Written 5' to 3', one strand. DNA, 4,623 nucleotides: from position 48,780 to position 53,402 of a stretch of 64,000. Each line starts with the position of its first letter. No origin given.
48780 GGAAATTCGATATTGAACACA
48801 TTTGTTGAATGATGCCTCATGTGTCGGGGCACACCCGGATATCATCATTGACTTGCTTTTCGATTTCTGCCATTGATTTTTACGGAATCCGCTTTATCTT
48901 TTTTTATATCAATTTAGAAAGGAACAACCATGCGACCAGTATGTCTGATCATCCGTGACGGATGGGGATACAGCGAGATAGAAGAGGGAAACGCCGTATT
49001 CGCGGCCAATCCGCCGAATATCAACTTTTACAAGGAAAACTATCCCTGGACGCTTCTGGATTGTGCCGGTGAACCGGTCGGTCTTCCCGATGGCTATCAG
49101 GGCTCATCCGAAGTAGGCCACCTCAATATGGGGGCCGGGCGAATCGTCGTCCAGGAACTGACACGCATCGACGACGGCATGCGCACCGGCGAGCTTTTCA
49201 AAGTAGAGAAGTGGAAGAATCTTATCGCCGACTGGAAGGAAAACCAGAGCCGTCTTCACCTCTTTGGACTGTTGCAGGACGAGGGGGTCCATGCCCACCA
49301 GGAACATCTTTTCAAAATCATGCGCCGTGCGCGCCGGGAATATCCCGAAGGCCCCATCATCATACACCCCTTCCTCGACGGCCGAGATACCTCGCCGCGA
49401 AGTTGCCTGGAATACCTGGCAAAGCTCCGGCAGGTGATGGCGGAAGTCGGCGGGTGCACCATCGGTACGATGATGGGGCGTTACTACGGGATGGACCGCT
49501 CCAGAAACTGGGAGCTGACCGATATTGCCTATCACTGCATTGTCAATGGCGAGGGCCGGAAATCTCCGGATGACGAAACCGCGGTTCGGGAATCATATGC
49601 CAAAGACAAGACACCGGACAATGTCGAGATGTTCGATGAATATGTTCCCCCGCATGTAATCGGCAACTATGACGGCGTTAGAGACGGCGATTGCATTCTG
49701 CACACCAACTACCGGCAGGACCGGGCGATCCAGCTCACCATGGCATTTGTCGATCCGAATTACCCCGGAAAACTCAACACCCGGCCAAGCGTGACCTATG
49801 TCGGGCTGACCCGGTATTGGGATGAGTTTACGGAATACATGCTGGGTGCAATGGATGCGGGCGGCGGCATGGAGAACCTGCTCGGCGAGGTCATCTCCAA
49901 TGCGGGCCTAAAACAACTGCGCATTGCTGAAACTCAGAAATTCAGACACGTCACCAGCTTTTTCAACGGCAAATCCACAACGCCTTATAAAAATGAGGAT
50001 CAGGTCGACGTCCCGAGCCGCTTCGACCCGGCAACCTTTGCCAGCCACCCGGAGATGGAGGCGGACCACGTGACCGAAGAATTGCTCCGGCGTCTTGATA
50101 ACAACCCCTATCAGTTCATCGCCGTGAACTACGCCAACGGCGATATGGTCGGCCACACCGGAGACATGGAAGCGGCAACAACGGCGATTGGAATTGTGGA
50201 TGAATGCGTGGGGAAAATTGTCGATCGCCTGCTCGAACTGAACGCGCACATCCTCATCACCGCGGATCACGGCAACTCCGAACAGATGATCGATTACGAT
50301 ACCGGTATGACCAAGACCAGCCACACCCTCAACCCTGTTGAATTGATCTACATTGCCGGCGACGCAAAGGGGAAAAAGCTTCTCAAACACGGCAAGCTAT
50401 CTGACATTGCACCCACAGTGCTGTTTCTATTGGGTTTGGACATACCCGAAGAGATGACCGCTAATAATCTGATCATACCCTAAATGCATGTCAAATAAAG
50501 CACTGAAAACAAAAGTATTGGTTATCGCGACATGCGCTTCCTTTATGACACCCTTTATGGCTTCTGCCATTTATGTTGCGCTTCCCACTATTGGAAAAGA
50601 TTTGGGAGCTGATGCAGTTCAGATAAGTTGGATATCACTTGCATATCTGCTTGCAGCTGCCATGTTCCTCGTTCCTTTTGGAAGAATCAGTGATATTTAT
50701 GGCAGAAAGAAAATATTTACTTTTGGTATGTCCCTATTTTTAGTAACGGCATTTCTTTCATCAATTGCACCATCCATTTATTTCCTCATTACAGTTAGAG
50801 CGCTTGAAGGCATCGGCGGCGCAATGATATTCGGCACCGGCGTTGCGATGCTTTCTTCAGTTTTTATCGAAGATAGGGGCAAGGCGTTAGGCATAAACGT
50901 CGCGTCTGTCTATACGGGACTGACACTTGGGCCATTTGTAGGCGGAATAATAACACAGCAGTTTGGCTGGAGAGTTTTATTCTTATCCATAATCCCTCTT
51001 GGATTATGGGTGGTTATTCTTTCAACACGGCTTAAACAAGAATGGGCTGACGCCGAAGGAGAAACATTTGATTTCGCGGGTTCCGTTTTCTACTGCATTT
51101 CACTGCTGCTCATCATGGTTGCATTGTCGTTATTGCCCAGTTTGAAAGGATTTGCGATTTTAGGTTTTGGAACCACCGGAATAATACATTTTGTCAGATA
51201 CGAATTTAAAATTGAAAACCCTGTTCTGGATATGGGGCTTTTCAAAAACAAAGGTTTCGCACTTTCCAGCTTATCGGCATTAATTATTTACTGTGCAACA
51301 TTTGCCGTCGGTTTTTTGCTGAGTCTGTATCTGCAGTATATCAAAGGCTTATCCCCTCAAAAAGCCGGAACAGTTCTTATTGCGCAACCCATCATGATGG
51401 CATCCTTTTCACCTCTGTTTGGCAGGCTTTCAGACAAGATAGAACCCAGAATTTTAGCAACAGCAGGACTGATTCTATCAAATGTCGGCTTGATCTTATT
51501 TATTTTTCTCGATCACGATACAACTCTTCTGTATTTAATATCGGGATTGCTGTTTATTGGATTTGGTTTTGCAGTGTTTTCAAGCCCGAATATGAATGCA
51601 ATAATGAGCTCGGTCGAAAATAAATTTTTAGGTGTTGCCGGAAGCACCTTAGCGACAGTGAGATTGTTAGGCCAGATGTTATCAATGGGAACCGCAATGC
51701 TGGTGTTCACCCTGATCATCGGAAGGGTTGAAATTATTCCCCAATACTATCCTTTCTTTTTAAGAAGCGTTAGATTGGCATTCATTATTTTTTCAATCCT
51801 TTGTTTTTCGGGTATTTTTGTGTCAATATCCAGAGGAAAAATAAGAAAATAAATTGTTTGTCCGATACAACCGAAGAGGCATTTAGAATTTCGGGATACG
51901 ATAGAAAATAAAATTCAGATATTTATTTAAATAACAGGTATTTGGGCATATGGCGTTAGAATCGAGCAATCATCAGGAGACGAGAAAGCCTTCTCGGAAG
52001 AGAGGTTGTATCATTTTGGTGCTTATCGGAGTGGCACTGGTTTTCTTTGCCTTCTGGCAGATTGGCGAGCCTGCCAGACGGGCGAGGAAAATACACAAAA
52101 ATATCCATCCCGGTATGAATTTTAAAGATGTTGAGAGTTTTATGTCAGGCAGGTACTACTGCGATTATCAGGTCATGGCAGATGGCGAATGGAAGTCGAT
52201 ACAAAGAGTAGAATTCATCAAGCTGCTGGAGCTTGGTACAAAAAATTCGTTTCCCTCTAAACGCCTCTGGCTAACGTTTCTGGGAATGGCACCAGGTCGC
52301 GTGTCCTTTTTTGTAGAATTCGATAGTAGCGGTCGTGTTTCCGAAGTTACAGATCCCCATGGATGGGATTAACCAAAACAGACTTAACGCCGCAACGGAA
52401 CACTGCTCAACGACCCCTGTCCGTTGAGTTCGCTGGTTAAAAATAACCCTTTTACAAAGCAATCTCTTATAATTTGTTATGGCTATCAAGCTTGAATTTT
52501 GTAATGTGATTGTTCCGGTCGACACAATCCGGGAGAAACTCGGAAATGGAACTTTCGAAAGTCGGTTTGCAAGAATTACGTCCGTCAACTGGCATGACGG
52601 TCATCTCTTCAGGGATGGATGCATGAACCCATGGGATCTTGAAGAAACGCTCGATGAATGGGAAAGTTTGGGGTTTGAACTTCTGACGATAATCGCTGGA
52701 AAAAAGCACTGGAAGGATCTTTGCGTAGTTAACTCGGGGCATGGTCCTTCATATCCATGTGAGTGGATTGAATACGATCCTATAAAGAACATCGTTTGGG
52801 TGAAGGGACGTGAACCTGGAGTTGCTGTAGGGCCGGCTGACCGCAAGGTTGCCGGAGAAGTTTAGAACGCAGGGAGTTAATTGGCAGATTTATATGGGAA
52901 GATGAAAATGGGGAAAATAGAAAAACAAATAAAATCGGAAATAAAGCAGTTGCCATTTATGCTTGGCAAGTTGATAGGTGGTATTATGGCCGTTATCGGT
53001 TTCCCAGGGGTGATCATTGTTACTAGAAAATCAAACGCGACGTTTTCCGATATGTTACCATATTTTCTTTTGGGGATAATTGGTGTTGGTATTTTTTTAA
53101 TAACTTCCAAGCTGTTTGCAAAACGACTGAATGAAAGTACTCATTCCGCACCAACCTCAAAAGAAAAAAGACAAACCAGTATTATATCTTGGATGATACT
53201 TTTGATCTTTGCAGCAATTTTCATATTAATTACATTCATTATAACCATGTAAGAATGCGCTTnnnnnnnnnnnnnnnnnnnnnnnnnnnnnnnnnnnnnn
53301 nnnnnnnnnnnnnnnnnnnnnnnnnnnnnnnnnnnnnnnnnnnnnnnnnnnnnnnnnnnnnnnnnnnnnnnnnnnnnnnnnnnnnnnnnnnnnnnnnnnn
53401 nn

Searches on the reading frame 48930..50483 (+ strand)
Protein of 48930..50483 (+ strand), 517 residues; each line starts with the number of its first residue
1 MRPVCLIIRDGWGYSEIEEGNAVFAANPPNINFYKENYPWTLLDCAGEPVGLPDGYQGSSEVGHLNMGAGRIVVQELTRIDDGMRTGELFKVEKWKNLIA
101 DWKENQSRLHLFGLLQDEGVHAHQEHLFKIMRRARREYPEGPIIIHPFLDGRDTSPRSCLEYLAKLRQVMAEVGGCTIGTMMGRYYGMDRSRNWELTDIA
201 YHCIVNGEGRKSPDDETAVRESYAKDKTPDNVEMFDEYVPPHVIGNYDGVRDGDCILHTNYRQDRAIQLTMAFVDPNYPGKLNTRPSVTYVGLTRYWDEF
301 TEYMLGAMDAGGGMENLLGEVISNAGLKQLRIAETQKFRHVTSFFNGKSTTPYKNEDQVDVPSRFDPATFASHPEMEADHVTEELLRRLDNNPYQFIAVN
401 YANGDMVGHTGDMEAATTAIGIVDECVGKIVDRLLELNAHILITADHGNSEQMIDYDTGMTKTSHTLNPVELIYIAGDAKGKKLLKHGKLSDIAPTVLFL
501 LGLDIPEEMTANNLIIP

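Call 30: search_protein_families(library=pfam, proteins=[window:48930-50483:+], max_evalue=0.001)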
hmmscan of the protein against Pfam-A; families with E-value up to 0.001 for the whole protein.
window:48930-50483:+ (517 aa): 3 families
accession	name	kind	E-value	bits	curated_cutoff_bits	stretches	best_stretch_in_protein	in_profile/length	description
PF01676.23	Metalloenzyme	-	4e-65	220.3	24.3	1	3-504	2-251/252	Metalloenzyme superfamily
PF06415.18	iPGM_N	-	1.1e-58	198.7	27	1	80-296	1-215/217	BPG-independent PGAM N-terminus (iPGM_N)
PF01663.27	Phosphodiest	-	5.6e-07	29.9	23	1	333-450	97-222/342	Type I phosphodiesterase / nucleotide pyrophosphatase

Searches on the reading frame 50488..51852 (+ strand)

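Call 30: search_protein_families(library=pfam, proteins=[window:50488-51852:+], max_evalue=0.001)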
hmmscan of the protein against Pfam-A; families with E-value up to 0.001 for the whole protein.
window:50488-51852:+ (454 aa): 2 families
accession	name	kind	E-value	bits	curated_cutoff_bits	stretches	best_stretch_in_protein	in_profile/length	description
PF07690.21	MFS_1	-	1.5e-59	202.1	33.4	2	16-399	3-346/347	Major Facilitator Superfamily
PF00083.30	Sugar_tr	-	5.9e-06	25.9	22.3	1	36-179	38-188/452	Sugar (and other) transporter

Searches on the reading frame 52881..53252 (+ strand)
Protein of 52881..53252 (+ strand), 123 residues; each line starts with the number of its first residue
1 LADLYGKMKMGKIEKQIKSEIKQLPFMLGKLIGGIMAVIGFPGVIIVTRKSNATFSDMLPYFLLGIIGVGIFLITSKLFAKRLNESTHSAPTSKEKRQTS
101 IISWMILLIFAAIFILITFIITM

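Call 31: search_protein_families(library=pfam, proteins=[window:52881-53252:+], max_evalue=0.001)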
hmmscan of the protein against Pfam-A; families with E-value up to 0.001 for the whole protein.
window:52881-53252:+ (123 aa): 2 families
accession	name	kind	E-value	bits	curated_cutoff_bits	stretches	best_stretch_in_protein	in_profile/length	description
PF03600.22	CitMHS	-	0.00034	20.3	31.9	1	25-118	125-221/336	Citrate transporter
PF06195.18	DUF996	-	0.00081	20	31.3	0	31-122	3-90/138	Protein of unknown function (DUF996)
